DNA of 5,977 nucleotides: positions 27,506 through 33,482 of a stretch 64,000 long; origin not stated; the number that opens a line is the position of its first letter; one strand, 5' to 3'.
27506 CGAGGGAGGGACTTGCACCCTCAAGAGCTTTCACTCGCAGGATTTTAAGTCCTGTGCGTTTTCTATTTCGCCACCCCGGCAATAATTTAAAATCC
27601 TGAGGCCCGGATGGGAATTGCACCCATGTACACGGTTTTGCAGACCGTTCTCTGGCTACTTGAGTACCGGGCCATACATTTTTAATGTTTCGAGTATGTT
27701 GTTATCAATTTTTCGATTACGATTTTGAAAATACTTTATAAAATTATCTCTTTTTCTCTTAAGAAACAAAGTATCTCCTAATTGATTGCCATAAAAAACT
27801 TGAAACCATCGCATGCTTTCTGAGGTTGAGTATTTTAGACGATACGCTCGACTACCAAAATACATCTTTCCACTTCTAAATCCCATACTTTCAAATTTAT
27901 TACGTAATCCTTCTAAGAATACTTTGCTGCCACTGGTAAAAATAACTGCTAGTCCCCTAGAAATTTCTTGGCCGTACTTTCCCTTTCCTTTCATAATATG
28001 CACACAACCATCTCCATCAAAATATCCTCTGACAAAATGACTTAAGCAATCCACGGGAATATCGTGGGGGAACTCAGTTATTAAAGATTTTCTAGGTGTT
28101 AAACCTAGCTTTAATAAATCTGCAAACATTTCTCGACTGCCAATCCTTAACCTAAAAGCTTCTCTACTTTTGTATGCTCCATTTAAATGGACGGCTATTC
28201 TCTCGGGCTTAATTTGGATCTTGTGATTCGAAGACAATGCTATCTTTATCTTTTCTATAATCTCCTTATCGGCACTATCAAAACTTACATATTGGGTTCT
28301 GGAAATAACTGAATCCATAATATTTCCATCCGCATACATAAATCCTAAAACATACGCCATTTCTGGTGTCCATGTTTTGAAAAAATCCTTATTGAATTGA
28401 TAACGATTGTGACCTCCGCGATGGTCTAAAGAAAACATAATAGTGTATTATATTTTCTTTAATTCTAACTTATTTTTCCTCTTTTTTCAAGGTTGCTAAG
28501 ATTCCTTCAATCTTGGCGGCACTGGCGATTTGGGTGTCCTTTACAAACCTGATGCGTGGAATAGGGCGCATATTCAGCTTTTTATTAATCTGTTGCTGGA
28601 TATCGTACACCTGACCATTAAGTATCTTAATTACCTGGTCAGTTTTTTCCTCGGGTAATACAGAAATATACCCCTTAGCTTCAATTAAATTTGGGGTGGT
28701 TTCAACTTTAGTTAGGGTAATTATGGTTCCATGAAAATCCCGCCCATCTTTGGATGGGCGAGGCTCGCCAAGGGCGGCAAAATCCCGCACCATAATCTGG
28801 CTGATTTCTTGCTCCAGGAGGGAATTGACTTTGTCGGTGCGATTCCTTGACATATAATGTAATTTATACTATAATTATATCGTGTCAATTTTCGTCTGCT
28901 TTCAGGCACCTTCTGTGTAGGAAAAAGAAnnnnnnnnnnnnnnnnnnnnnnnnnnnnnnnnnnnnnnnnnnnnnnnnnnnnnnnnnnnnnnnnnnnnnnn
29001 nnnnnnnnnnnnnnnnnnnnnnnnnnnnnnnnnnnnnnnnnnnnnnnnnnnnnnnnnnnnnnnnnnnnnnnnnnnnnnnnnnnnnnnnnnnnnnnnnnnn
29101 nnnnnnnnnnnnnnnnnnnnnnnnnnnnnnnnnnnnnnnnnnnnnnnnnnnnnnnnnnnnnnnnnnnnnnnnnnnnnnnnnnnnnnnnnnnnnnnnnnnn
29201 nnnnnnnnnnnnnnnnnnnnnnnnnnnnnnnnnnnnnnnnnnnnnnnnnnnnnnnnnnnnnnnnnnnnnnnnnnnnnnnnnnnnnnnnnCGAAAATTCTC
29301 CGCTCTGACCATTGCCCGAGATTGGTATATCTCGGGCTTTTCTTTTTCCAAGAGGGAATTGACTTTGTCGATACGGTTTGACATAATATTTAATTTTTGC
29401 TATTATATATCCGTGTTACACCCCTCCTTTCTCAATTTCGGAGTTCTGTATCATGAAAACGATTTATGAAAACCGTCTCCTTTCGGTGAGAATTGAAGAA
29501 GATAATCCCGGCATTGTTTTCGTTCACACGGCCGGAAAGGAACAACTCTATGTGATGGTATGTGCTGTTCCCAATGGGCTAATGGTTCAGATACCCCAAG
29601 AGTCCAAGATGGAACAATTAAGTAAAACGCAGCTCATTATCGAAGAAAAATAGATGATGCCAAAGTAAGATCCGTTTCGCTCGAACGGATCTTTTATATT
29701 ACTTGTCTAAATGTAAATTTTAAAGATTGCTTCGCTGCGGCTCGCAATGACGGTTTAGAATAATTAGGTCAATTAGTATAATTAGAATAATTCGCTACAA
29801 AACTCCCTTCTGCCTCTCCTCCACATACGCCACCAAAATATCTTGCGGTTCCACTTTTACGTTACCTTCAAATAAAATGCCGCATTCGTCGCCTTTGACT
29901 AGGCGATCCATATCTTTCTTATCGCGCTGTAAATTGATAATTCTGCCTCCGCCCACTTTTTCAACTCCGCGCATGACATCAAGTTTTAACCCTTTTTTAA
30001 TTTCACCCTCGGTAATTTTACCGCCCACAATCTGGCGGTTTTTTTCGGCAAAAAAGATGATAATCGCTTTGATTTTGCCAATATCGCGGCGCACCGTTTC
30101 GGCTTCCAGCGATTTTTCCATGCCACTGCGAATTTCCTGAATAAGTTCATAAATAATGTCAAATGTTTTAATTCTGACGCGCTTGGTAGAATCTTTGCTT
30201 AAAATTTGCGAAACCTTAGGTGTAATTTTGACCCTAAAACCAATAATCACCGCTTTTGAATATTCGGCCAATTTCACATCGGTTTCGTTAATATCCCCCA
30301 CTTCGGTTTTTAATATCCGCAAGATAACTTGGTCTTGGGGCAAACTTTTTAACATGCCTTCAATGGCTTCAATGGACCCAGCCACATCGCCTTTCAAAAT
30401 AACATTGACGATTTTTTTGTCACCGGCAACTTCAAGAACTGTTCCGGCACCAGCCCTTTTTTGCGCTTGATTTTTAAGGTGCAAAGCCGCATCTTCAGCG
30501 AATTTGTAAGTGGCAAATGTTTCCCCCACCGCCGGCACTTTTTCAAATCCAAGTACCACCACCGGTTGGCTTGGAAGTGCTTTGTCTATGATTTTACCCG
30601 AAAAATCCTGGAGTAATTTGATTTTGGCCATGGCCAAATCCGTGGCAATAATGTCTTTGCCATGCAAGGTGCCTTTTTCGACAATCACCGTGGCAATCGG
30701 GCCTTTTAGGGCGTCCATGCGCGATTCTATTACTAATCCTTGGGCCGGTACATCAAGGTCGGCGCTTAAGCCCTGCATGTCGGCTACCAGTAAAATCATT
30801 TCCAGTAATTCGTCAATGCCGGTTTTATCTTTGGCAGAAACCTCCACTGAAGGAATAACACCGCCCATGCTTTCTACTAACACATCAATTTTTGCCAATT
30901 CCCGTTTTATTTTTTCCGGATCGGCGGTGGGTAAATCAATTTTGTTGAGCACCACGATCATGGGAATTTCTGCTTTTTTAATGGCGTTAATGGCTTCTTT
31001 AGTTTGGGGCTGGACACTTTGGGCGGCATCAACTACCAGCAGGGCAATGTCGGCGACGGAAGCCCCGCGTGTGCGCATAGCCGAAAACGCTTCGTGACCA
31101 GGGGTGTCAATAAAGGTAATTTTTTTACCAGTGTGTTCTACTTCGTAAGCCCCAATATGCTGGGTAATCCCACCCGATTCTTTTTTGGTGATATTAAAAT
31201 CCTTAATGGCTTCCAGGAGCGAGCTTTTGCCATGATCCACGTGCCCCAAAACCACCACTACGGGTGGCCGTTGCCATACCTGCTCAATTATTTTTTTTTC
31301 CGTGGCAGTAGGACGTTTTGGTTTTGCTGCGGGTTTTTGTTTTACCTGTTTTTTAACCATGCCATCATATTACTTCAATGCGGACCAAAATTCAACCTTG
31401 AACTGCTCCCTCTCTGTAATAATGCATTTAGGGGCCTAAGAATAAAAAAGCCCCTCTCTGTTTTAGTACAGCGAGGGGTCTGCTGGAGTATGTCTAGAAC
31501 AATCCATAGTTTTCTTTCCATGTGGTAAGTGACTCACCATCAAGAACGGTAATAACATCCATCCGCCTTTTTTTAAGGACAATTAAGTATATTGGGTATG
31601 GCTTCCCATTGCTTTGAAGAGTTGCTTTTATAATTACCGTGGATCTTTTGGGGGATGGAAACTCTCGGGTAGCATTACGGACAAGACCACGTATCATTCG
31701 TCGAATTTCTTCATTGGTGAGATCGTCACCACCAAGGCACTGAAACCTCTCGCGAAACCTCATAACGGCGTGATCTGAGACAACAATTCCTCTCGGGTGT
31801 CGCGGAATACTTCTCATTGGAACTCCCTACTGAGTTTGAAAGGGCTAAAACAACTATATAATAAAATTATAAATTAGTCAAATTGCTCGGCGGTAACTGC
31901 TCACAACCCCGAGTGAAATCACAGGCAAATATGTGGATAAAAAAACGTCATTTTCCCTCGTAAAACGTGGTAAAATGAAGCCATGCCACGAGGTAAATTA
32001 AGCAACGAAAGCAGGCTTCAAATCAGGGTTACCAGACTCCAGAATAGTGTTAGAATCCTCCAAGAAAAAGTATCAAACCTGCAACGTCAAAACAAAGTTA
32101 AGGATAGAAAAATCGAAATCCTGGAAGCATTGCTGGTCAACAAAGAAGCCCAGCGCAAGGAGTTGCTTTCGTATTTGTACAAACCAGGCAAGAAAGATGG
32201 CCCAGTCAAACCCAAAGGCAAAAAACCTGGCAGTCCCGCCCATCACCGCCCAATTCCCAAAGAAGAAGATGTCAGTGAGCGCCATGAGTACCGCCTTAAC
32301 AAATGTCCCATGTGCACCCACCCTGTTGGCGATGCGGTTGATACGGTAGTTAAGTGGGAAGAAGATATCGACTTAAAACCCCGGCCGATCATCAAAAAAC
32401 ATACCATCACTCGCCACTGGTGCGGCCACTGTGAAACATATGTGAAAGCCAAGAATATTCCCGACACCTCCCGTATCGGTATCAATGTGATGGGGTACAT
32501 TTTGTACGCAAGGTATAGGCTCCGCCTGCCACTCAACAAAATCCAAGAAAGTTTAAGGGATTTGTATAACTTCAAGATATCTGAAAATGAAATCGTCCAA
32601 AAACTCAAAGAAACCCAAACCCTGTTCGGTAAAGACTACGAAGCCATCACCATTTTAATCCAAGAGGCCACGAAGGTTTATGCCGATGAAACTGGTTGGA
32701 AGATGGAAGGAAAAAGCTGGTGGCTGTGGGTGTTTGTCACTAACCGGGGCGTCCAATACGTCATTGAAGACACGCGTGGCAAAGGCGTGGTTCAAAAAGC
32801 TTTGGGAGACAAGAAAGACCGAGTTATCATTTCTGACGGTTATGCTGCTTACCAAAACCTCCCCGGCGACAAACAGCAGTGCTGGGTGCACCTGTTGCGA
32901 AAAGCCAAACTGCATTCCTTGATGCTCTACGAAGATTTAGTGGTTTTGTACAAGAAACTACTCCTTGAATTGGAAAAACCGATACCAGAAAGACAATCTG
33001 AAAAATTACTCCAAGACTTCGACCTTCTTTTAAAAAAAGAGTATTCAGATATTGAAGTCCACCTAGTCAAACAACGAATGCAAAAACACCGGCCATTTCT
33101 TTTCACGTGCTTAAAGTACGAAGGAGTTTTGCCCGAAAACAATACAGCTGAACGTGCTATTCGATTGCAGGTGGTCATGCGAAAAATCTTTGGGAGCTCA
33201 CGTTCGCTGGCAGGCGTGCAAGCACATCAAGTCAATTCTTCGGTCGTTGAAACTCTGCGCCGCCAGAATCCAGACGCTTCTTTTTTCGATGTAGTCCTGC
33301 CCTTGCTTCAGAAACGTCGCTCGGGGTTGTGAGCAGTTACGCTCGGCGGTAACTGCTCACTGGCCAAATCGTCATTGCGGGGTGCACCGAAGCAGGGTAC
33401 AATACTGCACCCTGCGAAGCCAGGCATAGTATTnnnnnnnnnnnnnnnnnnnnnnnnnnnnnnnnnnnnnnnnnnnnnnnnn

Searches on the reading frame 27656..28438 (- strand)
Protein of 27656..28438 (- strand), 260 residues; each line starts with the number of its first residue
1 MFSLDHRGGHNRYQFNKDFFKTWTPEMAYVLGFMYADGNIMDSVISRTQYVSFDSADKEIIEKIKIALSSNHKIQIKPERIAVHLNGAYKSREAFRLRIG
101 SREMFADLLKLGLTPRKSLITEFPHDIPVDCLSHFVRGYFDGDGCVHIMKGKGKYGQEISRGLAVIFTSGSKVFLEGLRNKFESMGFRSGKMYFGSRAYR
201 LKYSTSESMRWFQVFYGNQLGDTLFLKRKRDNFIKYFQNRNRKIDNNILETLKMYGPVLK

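Call 67: search_protein_families(library=pfam, proteins=[window:27656-28438:-], max_evalue=0.001)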
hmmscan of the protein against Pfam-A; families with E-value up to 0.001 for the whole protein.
window:27656-28438:- (260 aa): 1 family
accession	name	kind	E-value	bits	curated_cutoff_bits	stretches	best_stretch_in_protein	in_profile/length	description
PF14528.11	LAGLIDADG_3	-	3.7e-11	43.6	22.5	1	131-212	2-77/82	LAGLIDADG-like domain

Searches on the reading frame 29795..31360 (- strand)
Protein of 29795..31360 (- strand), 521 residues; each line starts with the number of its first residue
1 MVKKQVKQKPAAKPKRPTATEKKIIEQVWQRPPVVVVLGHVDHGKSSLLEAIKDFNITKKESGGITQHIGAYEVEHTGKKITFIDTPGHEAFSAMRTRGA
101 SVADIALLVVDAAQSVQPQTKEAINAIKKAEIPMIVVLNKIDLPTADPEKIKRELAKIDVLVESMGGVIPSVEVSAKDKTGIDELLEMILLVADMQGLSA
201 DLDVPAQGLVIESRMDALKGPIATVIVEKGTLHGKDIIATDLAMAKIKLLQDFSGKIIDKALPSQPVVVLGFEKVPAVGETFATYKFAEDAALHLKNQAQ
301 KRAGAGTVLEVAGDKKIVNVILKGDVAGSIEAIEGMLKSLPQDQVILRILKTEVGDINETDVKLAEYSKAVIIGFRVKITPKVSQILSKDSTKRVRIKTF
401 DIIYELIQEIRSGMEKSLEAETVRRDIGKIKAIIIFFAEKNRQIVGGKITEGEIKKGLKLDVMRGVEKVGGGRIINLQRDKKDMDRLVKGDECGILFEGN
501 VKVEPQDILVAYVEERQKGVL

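Call 67: search_protein_families(library=pfam, proteins=[window:29795-31360:-], max_evalue=0.001)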
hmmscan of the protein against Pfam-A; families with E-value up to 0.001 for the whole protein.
window:29795-31360:- (521 aa): 15 families
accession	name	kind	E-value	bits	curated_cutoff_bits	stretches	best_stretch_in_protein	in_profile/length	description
PF00009.33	GTP_EFTU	-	6.2e-38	130.7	26.5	1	34-190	5-183/188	Elongation factor Tu GTP binding domain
PF11987.13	IF-2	-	6.9e-29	100.6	27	1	307-410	14-116/117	Translation-initiation factor 2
PF22042.2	EF-G_D2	-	1.5e-17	63.9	27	1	205-283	1-82/84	Elongation factor G domain 2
PF01926.29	MMR_HSR1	-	7.1e-16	58.8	21.9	1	35-140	2-113/113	50S ribosome-binding GTPase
PF00071.28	Ras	-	5.2e-12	46.1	21.6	1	35-190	2-157/162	Ras family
PF00350.29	Dynamin_N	-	8.3e-09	36.1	27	0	35-68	1-34/168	Dynamin family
PF08477.19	Roc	-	1.5e-08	35.3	27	1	35-142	2-119/119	Ras of Complex, Roc, domain of DAPkinase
PF02421.24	FeoB_N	-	7.8e-07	29.2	27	1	35-188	3-155/156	Ferrous iron transport protein B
PF03193.22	RsgA_GTPase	-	3.7e-06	27.3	30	0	103-188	23-103/174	RsgA GTPase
PF00025.27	Arf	-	5.2e-06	26.5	22.3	1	31-189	13-170/174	ADP-ribosylation factor family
PF03144.31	GTP_EFTU_D2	-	1e-05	26.3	30.3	1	443-498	2-59/73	Elongation factor Tu domain 2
PF10662.15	PduV-EutP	-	1.8e-05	25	21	1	35-189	4-141/143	Ethanolamine utilisation - propanediol utilisation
PF03029.23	ATP_bind_1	-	4.2e-05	23.9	27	1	73-189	85-234/240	Conserved hypothetical ATP binding protein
PF14578.12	GTP_EFTU_D4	-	0.00036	20.8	23.8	1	436-509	12-85/86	Elongation factor Tu domain 4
PF16897.10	MMR_HSR1_Xtn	-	0.00074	19.9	35.2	0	132-189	56-100/106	C-terminal region of MMR_HSR1 domain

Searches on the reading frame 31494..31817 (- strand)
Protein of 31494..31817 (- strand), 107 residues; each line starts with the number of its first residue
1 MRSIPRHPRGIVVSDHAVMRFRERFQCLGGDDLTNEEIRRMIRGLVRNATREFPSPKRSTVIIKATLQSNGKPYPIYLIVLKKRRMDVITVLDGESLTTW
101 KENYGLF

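Call 8: search_protein_families(library=pfam, proteins=[window:31494-31817:-], max_evalue=0.01)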
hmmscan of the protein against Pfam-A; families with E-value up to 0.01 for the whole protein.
window:31494-31817:- (107 aa): 0 families

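Call 10: search_protein_families(library=phrogs, proteins=[window:31494-31817:-], max_evalue=0.01)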
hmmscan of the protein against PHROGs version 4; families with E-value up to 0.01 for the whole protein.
window:31494-31817:- (107 aa): 2 families
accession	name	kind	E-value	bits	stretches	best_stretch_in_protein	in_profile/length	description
phrog_8252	-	unknown function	4.3e-06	27.6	1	11-64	17-70/95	-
phrog_6182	-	unknown function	0.0076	17.8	0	11-26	6-21/87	-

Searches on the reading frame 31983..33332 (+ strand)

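Call 67: search_protein_families(library=pfam, proteins=[window:31983-33332:+], max_evalue=0.001)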
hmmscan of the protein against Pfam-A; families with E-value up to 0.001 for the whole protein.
window:31983-33332:+ (449 aa): 1 family
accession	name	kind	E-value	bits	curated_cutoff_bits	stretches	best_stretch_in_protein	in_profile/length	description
PF03050.20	DDE_Tnp_IS66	-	1e-34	120.7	23.1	1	165-413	4-283/284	Transposase IS66 family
